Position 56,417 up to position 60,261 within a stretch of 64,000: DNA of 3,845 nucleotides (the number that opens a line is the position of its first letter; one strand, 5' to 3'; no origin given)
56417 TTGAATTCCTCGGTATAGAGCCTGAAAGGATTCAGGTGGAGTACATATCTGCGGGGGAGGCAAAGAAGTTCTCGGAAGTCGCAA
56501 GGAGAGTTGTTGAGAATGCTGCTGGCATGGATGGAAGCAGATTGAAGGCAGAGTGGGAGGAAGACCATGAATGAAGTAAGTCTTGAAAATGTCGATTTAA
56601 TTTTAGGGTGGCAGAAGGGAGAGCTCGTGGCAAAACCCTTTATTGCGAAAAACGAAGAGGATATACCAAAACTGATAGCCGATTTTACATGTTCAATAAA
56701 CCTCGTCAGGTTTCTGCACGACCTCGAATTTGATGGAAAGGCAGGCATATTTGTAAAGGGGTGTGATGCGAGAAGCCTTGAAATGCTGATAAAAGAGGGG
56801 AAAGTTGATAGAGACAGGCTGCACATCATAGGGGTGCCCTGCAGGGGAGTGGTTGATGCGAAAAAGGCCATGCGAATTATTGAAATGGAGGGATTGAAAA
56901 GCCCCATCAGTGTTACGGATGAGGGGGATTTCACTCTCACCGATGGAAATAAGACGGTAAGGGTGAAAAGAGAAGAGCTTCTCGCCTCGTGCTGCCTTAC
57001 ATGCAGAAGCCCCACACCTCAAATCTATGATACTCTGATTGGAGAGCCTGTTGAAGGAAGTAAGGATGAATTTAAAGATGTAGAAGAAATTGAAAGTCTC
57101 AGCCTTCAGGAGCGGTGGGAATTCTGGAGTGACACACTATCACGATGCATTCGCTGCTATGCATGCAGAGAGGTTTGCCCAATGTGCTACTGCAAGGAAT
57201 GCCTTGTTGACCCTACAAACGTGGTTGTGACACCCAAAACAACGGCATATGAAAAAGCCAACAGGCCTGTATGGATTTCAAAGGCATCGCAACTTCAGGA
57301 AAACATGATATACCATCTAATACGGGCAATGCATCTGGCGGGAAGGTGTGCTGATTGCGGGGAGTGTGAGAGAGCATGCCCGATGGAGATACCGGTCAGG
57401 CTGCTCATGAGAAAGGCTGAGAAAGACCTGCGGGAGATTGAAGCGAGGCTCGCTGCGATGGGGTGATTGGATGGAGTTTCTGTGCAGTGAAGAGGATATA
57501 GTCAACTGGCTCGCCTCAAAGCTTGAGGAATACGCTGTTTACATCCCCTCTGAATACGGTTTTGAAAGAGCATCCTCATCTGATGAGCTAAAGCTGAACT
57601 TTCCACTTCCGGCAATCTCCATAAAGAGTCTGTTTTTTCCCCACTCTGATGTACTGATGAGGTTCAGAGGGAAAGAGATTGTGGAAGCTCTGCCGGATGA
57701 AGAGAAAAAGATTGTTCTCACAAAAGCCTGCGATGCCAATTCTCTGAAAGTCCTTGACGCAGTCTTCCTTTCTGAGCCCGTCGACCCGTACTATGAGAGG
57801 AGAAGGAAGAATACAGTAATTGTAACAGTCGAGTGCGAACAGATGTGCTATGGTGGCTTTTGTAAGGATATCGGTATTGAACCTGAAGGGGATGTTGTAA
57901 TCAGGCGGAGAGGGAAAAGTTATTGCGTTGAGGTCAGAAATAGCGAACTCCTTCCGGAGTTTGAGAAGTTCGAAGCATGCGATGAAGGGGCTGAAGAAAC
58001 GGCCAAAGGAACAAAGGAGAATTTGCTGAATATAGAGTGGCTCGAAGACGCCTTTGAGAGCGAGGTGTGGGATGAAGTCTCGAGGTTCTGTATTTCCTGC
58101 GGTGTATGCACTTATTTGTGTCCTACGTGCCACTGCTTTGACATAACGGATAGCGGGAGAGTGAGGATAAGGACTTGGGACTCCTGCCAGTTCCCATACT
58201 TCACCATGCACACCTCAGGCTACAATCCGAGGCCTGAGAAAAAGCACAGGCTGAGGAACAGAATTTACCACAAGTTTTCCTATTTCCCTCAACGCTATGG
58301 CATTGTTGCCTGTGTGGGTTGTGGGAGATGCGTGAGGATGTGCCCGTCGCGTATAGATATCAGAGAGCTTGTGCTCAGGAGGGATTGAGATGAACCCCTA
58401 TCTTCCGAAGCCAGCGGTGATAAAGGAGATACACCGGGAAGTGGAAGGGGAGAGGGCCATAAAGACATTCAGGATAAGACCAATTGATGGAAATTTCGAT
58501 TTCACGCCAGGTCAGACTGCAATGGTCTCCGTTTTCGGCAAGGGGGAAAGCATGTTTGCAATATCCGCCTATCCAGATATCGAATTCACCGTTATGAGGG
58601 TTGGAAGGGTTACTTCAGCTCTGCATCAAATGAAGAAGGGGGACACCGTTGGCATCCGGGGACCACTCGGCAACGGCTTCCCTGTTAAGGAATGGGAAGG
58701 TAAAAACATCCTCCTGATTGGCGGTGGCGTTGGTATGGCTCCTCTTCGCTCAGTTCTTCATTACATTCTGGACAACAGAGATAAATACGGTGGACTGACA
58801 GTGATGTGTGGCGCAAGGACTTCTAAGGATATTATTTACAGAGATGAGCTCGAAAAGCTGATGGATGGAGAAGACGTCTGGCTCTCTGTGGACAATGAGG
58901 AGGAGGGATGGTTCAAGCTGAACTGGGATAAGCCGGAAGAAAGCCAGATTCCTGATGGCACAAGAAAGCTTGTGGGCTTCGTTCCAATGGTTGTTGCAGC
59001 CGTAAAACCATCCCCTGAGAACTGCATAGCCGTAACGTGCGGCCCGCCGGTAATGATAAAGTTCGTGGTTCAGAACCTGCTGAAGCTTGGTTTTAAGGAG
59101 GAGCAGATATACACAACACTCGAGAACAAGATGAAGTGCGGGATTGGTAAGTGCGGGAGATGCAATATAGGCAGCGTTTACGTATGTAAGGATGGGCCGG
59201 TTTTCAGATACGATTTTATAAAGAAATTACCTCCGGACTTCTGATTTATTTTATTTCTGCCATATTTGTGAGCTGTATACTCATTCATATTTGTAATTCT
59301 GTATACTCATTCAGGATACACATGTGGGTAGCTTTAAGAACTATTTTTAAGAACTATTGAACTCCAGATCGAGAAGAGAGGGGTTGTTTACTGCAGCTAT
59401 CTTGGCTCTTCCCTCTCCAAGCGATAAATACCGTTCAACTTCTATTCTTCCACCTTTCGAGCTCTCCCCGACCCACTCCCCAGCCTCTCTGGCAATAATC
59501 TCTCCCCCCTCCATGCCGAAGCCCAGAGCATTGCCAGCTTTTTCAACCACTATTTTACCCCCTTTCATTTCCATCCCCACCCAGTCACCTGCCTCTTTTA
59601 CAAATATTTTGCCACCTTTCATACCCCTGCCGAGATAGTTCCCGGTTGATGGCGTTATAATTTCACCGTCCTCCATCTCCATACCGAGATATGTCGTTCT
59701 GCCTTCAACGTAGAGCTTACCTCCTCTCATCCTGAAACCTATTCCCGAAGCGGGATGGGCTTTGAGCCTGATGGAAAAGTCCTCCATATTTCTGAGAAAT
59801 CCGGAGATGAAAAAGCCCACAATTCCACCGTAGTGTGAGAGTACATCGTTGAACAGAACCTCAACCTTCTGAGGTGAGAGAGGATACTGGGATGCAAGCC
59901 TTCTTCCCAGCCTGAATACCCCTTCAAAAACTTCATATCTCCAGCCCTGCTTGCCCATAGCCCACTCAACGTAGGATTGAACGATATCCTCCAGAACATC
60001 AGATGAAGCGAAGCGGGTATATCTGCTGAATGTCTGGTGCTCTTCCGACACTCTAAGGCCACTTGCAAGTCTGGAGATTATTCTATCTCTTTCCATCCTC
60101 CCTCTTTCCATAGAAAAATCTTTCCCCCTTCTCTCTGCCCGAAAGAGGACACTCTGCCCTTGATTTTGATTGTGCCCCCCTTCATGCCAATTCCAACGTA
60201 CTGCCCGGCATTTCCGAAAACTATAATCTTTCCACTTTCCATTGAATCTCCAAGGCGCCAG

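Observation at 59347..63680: MoxR-AAA+ / VWA / twin GXGXG beta-helix operon beside an IS element: candidate undescribed ATP-driven remodelling or conflict system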

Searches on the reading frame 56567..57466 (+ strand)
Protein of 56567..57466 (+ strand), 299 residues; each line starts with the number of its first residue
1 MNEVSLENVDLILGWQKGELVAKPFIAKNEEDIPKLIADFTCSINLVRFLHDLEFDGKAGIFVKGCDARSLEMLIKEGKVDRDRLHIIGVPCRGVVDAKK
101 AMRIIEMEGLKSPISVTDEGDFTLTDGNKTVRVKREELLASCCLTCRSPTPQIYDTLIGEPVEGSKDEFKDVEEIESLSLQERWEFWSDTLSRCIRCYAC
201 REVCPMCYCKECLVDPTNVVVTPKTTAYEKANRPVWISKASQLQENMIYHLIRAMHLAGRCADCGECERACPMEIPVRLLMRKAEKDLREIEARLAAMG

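Call 30: search_protein_families(library=pfam, proteins=[window:56567-57466:+], max_evalue=0.001)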
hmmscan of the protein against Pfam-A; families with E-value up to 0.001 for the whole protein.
window:56567-57466:+ (299 aa): 7 families
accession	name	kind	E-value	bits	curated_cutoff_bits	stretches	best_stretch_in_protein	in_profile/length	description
PF13187.11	Fer4_9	-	1.1e-05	25.8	27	1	193-274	1-50/52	4Fe-4S dicluster domain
PF13237.11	Fer4_10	-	1.9e-05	25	25.5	0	259-280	7-22/53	4Fe-4S dicluster domain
PF04432.18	FrhB_FdhB_C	-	2.6e-05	24.6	23.3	1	58-161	3-113/150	Coenzyme F420 hydrogenase/dehydrogenase, beta subunit C terminus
PF12797.12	Fer4_2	-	3.4e-05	24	24.5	1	191-205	7-21/22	4Fe-4S binding domain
PF13183.11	Fer4_8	-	4.7e-05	24.3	27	1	191-275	2-68/68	4Fe-4S dicluster domain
PF13534.11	Fer4_17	-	5.6e-05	24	22.2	1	193-275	1-60/61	4Fe-4S dicluster domain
PF00037.32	Fer4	-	0.00029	20.9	21.1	0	192-205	6-19/24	4Fe-4S binding domain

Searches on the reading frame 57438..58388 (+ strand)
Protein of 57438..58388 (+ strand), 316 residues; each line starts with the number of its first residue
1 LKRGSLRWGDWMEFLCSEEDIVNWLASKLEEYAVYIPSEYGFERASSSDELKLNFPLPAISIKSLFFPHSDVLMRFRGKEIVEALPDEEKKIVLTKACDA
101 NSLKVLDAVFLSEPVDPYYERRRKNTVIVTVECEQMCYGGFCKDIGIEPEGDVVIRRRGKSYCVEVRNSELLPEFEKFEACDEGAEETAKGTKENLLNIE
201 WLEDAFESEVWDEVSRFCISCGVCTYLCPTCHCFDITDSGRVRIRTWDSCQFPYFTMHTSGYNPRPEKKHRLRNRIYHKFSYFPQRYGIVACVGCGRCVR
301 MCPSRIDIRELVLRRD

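Call 30: search_protein_families(library=pfam, proteins=[window:57438-58388:+], max_evalue=0.001)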
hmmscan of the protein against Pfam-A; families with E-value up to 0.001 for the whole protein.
window:57438-58388:+ (316 aa): 8 families
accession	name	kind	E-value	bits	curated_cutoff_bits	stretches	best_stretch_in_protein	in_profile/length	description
PF17179.9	Fer4_22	-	1.3e-30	106.5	27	1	218-306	2-95/95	4Fe-4S dicluster domain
PF13746.11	Fer4_18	-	8.3e-07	29.6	27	1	278-310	47-79/114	4Fe-4S dicluster domain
PF13183.11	Fer4_8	-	1.4e-06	29.2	27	1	217-306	4-68/68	4Fe-4S dicluster domain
PF12797.12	Fer4_2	-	7.2e-05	22.9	24.5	0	216-230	8-22/22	4Fe-4S binding domain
PF12838.12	Fer4_7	-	0.00012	22.9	27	0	218-305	2-51/52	4Fe-4S dicluster domain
PF13187.11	Fer4_9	-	0.00013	22.3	27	1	218-305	2-50/52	4Fe-4S dicluster domain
PF13237.11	Fer4_10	-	0.00014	22.2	25.5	0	291-304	8-21/53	4Fe-4S dicluster domain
PF00037.32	Fer4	-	0.00039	20.6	21.1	0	292-304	8-20/24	4Fe-4S binding domain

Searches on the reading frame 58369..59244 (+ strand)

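Call 30: search_protein_families(library=pfam, proteins=[window:58369-59244:+], max_evalue=0.001)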
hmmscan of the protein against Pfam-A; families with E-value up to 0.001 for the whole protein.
window:58369-59244:+ (291 aa): 2 families
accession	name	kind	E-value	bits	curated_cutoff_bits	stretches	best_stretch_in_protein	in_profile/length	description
PF00175.26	NAD_binding_1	-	1.1e-13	52.2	22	1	116-234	1-108/109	Oxidoreductase NAD-binding domain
PF10418.14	DHODB_Fe-S_bind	-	6.5e-10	39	23.9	1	252-282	1-38/41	Iron-sulfur cluster binding domain of dihydroorotate dehydrogenase B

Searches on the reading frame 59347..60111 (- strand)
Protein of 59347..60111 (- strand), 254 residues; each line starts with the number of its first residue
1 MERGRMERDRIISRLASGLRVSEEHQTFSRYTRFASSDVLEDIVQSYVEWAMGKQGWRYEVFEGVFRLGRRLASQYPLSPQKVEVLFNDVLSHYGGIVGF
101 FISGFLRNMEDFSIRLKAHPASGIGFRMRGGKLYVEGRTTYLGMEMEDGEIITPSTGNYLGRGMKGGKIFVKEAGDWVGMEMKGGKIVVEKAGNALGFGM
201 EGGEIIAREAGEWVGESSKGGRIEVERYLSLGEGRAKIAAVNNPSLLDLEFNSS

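Call 3: search_protein_families(library=pfam, proteins=[window:59347-60111:-], max_evalue=0.1)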
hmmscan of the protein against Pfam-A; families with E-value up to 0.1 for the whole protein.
window:59347-60111:- (254 aa): 1 family
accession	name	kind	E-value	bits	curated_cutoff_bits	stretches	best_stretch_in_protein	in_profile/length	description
PF01493.24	GXGXG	-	1.5e-07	31.6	32.5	1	109-223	49-160/190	GXGXG motif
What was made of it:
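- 59347..60111 (-): GX2: second GXGXG beta-helix protein, 254 aa (249 aa if it starts at 60096). This is the type closest to the single GX gene of bacterial triads. Pfam GXGXG 31.6 bits, just under the cut-off (call 3).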

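Call 4: search_protein_families(library=ncbifam, proteins=[window:59347-60111:-], max_evalue=0.1)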
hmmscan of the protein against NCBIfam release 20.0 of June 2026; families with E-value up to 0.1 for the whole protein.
window:59347-60111:- (254 aa): 2 families
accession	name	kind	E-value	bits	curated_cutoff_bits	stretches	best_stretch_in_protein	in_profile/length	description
TIGR03122.1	one_C_dehyd_C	equivalog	1.5e-15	57.2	130.65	1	120-226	70-188/260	formylmethanofuran dehydrogenase subunit C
NF042910.1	FMH_DH_FwdC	exception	8.7e-12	44.6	340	2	140-225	73-169/271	tungsten-dependent formylmethanofuran dehydrogenase subunit FwdC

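Call 5: search_protein_families(library=padloc, proteins=[window:59347-60111:-], max_evalue=0.1)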
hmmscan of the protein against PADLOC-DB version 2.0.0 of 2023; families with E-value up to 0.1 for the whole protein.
window:59347-60111:- (254 aa): 0 families

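Call 42: list_cluster_members(proteins=[P0001, P0121, P0211, window:59347-60111:-])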
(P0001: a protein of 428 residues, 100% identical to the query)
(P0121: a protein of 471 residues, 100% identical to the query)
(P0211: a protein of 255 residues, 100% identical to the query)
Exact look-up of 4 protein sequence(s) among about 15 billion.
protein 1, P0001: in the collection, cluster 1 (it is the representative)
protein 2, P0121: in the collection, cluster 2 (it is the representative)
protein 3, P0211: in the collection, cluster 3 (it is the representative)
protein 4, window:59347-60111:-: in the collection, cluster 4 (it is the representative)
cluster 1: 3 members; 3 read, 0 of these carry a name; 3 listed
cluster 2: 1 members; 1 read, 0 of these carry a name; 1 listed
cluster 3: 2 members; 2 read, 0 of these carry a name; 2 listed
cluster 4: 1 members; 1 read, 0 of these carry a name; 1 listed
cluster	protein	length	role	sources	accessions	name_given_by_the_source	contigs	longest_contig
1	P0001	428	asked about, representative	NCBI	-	-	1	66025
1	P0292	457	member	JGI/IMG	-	-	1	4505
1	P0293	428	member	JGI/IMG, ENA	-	-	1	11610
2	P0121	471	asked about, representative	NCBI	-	-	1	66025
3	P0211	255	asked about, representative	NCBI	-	-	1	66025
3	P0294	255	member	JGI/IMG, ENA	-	-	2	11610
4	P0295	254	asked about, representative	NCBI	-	-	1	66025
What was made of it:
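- Tried and rejected: It could not be named from the cluster look-up (call 42).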
